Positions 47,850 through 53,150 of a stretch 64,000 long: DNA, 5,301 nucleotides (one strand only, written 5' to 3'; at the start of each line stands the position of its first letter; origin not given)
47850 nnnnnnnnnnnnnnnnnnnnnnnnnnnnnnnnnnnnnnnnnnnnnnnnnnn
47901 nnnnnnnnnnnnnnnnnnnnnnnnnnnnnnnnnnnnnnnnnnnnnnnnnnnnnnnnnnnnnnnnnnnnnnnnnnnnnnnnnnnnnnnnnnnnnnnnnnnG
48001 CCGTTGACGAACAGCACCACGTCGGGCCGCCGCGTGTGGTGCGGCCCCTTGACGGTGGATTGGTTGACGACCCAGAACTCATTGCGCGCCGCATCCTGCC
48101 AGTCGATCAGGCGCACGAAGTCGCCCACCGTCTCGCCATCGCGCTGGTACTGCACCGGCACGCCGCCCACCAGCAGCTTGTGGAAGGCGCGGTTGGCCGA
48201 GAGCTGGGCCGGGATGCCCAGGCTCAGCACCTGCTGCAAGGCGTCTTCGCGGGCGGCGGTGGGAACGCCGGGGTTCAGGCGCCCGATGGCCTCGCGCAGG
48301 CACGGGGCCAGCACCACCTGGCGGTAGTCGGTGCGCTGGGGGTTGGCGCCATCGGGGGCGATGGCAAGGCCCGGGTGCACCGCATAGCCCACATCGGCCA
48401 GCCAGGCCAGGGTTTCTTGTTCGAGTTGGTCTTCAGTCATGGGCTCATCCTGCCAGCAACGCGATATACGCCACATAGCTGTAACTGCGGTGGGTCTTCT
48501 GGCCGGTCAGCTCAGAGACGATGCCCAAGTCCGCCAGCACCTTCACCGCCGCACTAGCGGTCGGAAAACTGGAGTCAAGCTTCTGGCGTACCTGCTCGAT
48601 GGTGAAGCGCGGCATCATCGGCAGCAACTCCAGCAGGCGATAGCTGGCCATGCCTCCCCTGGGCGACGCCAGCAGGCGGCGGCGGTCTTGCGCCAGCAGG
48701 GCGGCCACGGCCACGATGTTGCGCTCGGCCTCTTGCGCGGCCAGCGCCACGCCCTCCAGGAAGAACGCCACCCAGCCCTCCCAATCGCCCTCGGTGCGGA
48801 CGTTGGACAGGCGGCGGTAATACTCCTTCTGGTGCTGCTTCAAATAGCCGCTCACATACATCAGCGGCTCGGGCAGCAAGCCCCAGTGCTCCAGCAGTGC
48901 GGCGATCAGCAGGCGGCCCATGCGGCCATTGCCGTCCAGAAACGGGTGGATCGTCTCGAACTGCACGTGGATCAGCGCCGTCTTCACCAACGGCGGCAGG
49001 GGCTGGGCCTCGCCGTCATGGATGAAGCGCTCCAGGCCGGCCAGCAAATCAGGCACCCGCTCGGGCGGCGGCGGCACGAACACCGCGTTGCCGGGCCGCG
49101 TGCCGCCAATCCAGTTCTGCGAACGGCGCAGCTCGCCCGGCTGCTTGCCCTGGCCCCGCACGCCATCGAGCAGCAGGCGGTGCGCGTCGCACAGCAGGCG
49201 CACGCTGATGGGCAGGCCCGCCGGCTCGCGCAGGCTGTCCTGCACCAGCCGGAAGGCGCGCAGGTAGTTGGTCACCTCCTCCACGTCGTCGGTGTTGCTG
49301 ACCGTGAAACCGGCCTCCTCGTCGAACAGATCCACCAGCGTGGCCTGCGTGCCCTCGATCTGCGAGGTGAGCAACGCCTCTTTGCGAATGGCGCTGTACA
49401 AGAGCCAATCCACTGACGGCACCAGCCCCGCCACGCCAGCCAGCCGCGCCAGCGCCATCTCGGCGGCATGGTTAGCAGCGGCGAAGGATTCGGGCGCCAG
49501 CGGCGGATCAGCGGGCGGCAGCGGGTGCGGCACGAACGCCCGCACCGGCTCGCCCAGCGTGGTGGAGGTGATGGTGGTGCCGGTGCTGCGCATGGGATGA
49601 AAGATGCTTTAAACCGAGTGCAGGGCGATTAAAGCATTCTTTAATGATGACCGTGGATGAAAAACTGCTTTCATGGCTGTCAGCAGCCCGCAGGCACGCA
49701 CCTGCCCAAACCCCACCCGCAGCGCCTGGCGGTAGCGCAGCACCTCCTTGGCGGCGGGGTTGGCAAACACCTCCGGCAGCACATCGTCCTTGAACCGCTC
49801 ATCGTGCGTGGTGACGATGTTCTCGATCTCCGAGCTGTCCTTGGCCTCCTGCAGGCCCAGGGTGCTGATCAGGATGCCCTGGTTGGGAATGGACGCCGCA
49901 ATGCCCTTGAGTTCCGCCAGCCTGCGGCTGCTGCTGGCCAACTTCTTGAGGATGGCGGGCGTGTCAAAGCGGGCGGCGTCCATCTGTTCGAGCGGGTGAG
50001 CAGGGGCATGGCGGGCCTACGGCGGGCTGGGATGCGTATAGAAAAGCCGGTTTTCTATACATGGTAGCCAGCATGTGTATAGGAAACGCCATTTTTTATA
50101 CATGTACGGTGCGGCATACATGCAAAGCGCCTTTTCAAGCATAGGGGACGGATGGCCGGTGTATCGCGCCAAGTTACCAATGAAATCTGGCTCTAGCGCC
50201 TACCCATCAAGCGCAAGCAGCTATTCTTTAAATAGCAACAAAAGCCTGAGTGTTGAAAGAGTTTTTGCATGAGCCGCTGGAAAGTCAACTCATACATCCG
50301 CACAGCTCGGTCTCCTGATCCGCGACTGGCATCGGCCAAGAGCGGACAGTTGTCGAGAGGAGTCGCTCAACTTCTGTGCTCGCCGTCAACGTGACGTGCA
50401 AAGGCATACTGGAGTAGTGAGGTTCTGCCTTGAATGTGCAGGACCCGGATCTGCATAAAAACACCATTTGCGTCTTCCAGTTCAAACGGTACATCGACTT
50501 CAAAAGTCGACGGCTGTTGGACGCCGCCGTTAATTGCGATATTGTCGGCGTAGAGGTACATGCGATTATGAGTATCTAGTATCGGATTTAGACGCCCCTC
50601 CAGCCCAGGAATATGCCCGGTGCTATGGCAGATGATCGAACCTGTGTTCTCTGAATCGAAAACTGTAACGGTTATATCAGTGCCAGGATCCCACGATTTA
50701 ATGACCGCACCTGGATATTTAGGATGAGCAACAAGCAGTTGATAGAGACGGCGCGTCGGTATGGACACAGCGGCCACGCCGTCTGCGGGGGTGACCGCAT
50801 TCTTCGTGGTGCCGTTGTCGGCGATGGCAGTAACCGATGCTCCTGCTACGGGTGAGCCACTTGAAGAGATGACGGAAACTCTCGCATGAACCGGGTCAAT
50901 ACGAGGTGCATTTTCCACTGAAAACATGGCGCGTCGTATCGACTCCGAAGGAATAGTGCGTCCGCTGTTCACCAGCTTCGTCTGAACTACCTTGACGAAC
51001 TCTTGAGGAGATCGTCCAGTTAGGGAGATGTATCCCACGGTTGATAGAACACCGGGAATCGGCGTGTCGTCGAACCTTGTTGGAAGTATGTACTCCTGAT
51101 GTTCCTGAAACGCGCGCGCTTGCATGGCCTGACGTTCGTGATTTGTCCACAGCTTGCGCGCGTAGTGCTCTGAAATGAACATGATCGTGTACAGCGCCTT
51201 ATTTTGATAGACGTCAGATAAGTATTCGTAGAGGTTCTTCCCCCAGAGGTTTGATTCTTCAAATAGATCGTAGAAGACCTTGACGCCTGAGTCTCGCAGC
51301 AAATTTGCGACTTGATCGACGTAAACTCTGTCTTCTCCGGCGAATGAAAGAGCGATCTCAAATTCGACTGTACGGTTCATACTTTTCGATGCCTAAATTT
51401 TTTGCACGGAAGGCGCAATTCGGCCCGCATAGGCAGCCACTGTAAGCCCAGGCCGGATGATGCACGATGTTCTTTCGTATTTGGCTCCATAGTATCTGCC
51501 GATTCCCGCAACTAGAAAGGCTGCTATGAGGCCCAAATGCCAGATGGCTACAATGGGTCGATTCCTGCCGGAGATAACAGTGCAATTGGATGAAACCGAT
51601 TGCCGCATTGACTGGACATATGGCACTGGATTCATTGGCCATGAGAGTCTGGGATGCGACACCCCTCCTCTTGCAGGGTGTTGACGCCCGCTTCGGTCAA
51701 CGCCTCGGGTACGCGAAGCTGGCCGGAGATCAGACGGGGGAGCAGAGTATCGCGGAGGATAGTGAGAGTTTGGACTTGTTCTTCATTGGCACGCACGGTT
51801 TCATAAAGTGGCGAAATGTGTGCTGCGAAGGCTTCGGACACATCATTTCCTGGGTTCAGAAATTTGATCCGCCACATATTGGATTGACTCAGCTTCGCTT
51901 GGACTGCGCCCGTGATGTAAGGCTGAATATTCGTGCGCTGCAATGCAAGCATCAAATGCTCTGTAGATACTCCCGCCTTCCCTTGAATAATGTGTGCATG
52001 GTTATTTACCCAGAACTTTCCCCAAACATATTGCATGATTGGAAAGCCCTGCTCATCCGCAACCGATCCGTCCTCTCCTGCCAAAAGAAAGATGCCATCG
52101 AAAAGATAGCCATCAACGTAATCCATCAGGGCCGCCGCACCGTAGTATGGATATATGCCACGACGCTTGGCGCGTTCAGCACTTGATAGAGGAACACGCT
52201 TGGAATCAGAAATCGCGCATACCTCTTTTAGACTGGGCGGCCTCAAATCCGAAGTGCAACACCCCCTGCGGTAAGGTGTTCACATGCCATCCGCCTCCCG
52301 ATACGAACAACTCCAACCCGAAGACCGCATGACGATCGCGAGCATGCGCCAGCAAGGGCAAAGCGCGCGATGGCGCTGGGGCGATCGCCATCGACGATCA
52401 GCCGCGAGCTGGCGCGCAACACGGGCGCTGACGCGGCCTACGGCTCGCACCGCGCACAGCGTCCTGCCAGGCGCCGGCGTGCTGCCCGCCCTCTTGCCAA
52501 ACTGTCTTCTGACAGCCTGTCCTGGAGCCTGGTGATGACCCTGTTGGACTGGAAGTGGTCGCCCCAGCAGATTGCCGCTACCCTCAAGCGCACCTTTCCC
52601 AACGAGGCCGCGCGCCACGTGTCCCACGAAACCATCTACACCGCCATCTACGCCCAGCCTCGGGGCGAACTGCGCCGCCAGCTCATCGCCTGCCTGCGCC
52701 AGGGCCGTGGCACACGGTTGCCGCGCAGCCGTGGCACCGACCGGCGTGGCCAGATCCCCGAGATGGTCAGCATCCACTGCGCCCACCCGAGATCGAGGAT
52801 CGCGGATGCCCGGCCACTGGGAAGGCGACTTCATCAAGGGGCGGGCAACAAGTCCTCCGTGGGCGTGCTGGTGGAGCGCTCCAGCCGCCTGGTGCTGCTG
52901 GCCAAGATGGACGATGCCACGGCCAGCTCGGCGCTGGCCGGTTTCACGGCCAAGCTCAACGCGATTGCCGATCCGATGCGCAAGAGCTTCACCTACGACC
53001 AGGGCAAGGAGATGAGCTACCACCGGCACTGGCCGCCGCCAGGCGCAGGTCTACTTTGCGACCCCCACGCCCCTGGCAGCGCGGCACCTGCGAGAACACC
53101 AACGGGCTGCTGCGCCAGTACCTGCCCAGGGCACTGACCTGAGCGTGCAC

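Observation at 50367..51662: Intact TIR / beta-sandwich protein plus a translationally coupled 80-aa membrane ORF, wedged between hsdS and hsdR: a candidate undescribed R-M-linked defence module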

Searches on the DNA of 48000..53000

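Call 82: search_with_rna_model(model_id=R1, source=window, start=48000, end=53000, filters=off, max_evalue=10, show_alignments=3)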
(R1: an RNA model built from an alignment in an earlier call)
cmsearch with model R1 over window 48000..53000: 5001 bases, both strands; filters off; matches with E-value up to 10: 7.
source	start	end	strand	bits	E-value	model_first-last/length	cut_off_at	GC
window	48139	48169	+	6.4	1.3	15-56/71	no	0.74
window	48770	48808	+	5.1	2.6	1-71/71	no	0.69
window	48642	48698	+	3.7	6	1-71/71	no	0.75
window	52405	52446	+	3.5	6.5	16-55/71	no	0.76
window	51391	51434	+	3.4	6.8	1-71/71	no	0.55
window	51391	51434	-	3.4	6.8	1-71/71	no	0.55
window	49391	49476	-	2.9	9.1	1-71/71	no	0.7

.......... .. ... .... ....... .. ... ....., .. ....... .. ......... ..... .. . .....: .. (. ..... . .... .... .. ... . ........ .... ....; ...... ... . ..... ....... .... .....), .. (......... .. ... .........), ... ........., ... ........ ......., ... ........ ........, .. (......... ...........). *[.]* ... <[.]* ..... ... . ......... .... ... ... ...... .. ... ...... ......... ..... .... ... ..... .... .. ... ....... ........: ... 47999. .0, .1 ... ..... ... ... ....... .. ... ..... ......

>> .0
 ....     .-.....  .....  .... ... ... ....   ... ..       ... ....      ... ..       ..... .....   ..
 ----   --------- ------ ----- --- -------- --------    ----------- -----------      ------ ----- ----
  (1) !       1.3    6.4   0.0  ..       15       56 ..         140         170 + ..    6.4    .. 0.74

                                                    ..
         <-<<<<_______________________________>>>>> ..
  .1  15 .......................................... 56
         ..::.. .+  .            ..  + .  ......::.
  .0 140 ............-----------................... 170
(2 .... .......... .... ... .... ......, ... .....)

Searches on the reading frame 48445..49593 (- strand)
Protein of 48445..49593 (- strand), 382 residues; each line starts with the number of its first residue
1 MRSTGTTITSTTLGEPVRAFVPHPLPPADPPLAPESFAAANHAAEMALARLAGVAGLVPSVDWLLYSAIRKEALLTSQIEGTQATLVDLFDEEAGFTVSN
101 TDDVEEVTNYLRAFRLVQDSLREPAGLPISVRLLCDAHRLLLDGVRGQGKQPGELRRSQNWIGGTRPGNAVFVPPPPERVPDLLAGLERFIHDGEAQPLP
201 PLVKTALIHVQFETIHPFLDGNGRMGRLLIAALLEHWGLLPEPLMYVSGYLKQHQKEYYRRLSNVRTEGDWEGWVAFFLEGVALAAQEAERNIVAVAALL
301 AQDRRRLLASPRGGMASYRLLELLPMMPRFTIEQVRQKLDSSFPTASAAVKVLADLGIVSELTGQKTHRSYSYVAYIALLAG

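Call 3: search_protein_families(library=pfam, proteins=[window:48445-49593:-], max_evalue=0.01)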
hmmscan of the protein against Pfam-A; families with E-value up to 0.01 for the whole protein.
window:48445-49593:- (382 aa): 3 families
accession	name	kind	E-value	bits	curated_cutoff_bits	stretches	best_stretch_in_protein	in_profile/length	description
PF13784.11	Fic_N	-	3.1e-21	75.7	26.7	1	41-115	4-78/82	Fic/DOC family N-terminal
PF02661.23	Fic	-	5.8e-20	72.4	24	1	128-234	1-93/93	Fic/DOC family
PF07756.17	DUF1612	-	0.00057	20.5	30.1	1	195-296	22-119/127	Protein of unknown function (DUF1612)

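Call 4: search_protein_families(library=padloc, proteins=[window:48445-49593:-], max_evalue=0.01)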
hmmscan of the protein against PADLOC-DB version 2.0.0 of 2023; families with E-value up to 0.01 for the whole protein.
window:48445-49593:- (382 aa): 7 families
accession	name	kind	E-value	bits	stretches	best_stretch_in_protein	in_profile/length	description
PDLC03963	SoFic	-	2.1e-110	367.5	1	17-380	6-358/361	-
PDLC04966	PDC-S24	-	1.2e-22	78.4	1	151-264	251-367/497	-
PDLC04837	PDC-S04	-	4.6e-17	60.1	1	65-276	21-218/234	-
PDLC04836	PDC-S04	-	1.1e-16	58.8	1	88-269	48-216/244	-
PDLC04840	PDC-S04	-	1.2e-12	46.1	1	102-231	49-171/227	-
PDLC04839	PDC-S04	-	3.2e-09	34.8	1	130-259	60-180/205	-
PDLC04838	PDC-S04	-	0.0002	19.2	1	206-238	134-166/209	-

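Call 14: search_protein_families(library=ncbifam, proteins=[window:48445-49593:-], max_evalue=0.01)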
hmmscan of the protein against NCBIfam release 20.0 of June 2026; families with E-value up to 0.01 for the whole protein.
window:48445-49593:- (382 aa): 4 families
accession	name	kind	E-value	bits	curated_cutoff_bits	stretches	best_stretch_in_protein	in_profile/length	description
NF046030.1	ProtAdlyltaseSoFic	equivalog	2.3e-43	148.5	550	1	25-366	13-342/361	protein adenylyltransferase Fic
NF041381.1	XopAC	subfamily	5.6e-07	28.6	450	1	84-242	262-419/451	XopAC/AvrAC family type III secretion system effector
TIGR02613.1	mob_myst_B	hypoth_equivalog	0.00037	20.4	124.4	1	208-255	115-160/186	mobile mystery protein B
NF040876.1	RHE_PE00001_fam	equivalog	0.00047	19.5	250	1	195-371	205-368/371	RHE_PE00001 family protein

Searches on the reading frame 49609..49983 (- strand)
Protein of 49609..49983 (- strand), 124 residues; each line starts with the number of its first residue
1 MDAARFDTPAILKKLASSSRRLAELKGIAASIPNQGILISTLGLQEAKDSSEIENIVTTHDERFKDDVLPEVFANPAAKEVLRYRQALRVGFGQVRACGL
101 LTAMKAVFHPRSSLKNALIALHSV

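Call 3: search_protein_families(library=pfam, proteins=[window:49609-49983:-], max_evalue=0.01)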
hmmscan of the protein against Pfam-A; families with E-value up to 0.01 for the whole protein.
window:49609-49983:- (124 aa): 1 family
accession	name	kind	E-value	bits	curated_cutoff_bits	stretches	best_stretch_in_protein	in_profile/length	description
PF13784.11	Fic_N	-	4.9e-25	87.8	26.7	1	12-92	1-81/82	Fic/DOC family N-terminal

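Call 4: search_protein_families(library=padloc, proteins=[window:49609-49983:-], max_evalue=0.01)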
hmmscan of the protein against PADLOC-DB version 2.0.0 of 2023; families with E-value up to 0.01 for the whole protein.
window:49609-49983:- (124 aa): 1 family
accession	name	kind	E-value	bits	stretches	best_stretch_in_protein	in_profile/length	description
PDLC03963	SoFic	-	4.8e-23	80.1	1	5-97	19-110/361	-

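Call 14: search_protein_families(library=ncbifam, proteins=[window:49609-49983:-], max_evalue=0.01)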
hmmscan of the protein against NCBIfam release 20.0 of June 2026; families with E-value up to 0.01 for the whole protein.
window:49609-49983:- (124 aa): 1 family
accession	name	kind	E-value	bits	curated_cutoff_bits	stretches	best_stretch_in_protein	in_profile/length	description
NF046030.1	ProtAdlyltaseSoFic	equivalog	2.2e-25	89.4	550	1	5-104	18-117/361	protein adenylyltransferase Fic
